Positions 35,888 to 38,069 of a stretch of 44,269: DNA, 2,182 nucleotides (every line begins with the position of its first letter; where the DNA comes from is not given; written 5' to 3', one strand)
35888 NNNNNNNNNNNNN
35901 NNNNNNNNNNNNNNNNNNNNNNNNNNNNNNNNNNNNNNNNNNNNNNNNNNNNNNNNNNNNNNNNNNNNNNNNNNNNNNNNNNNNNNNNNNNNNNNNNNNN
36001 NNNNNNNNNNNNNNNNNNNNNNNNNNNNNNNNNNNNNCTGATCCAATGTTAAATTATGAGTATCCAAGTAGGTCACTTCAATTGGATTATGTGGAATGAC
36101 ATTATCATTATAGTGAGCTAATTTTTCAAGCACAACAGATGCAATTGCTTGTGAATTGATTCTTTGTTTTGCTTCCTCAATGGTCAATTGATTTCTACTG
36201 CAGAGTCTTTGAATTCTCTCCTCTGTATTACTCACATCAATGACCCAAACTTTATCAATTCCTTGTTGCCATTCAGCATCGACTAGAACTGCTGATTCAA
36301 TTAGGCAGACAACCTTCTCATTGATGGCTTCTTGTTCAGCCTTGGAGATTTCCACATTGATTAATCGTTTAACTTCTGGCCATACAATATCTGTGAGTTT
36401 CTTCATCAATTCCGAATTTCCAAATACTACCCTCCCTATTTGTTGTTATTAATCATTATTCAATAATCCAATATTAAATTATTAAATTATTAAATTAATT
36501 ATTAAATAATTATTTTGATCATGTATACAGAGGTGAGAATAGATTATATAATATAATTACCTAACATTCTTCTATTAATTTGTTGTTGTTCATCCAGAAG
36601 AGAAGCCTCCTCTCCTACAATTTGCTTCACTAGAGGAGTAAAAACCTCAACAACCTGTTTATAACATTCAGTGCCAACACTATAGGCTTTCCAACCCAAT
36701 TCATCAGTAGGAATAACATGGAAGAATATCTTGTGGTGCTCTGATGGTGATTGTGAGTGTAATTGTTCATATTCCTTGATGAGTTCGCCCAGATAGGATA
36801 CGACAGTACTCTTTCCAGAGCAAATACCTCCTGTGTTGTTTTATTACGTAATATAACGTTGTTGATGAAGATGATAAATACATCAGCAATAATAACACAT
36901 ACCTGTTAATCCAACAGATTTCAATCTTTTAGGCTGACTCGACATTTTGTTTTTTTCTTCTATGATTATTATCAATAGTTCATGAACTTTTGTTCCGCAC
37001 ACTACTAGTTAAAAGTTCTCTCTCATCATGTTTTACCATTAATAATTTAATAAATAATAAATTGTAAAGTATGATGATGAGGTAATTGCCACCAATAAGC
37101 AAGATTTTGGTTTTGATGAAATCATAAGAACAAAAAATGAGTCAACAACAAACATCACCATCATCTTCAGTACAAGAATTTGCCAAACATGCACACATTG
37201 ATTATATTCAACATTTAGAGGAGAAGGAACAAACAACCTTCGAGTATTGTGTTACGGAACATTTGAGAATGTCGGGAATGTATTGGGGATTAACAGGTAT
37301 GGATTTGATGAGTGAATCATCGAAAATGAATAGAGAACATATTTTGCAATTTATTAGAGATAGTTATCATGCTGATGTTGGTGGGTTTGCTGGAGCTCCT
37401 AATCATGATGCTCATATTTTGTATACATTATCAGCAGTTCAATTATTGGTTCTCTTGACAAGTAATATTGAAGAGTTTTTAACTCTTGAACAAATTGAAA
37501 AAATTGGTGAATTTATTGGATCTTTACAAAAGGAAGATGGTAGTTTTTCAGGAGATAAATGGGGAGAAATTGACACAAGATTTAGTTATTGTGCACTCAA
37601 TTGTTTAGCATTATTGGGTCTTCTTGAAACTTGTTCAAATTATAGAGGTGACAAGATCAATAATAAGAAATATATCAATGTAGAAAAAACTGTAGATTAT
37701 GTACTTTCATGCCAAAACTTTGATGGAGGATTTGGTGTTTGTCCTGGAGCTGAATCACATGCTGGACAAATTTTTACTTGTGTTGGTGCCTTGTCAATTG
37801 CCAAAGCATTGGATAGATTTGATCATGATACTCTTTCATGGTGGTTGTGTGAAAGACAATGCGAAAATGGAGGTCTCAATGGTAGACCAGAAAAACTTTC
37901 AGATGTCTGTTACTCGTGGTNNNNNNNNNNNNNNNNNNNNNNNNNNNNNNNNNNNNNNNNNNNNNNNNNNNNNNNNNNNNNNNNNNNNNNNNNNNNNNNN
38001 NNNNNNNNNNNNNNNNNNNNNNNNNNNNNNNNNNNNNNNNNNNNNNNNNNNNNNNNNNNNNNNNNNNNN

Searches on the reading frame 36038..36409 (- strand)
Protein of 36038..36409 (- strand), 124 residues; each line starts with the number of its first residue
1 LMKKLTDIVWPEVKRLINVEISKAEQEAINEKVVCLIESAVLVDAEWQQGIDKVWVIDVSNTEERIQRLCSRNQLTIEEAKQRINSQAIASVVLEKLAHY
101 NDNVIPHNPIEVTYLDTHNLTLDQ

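Call 66: search_protein_families(library=pfam, proteins=[window:36038-36409:-], max_evalue=0.001)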
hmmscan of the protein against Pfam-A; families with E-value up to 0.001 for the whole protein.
window:36038-36409:- (124 aa): 1 family
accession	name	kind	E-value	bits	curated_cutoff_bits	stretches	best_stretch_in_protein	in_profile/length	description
PF01121.26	CoaE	-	1.7e-11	44.6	27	1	3-90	80-161/180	Dephospho-CoA kinase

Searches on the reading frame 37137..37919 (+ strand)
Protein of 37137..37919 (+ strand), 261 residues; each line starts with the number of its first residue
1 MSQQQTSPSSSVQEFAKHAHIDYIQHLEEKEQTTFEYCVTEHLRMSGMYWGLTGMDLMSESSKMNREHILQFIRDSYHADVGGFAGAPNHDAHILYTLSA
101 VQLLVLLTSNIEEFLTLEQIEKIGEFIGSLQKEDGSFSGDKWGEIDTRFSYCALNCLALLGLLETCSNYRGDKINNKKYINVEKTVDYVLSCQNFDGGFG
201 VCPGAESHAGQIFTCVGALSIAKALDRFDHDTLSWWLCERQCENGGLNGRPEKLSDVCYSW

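Call 29: find_homologous_proteins(query=window:37137-37919:+, max_evalue=1e-30)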
Query seq(261 aa) (261 aa): 3845 proteins with E <= 1e-30 among 4860 candidates; the best 120 are listed.
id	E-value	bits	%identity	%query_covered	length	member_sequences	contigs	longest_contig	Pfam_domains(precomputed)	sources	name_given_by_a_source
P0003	3.5e-150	517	85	97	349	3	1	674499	PF00432.28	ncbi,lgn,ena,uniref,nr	ncbi:hypothetical protein FDP41_004038 [Naegleria fowleri]|uniref:Geranylgeranyl transferase type-2 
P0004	3.9e-143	494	78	98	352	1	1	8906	PF00432.28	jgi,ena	-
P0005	1.1e-128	446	71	100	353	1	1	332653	PF00432.28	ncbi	ncbi:hypothetical protein ABK040_011107 [Willaertia magna]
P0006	6.0e-86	306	45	100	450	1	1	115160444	PF13243.13,PF00432.28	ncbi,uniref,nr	ncbi:hypothetical protein RN001_011344 [Aquatica leii]|uniref:Geranylgeranyl transferase type-2 subu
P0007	1.1e-85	306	35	93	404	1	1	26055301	PF00432.28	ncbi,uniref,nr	ncbi:hypothetical protein PGIGA_G00060070 [Pangasianodon gigas]|uniref:Uncharacterized protein n=1 T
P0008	4.1e-84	300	56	95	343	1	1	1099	PF13243.13,PF00432.28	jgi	-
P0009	5.7e-84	300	56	94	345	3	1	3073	PF13243.13,PF00432.28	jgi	jgi:geranylgeranyl transferase type-2 subunit beta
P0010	1.1e-82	296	57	95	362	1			PF00432.28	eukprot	eukprot:CAMPEP_0114498752 /NCGR_PEP_ID=MMETSP0109-20121206/7043_1 /TAXON_ID=29199 /ORGANISM="Chlorar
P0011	6.1e-82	293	52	100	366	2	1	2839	PF00432.28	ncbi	-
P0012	3.1e-81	291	52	94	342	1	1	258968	PF00432.28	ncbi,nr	ncbi:protein geranylgeranyltransferase type II [Zopfochytrium polystomum]|nr:protein geranylgeranylt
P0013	3.9e-81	291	55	95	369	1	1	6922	PF00432.28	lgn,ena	-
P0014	2.1e-80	288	53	98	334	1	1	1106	PF00432.28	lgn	-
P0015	4.4e-80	287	54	97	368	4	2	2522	PF00432.28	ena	-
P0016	4.7e-80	287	54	97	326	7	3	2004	PF13243.13,PF00432.28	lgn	-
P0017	2.6e-79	285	52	97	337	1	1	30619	PF13243.13,PF00432.28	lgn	-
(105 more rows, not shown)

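Call 66: search_protein_families(library=pfam, proteins=[window:37137-37919:+], max_evalue=0.001)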
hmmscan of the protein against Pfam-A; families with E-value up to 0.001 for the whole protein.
window:37137-37919:+ (261 aa): 1 family
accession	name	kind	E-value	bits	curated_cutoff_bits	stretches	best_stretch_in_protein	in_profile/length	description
PF00432.27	Prenyltrans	-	2.9e-66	224.4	26.5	1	15-261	1-230/304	Prenyltransferase alpha-alpha toroid domain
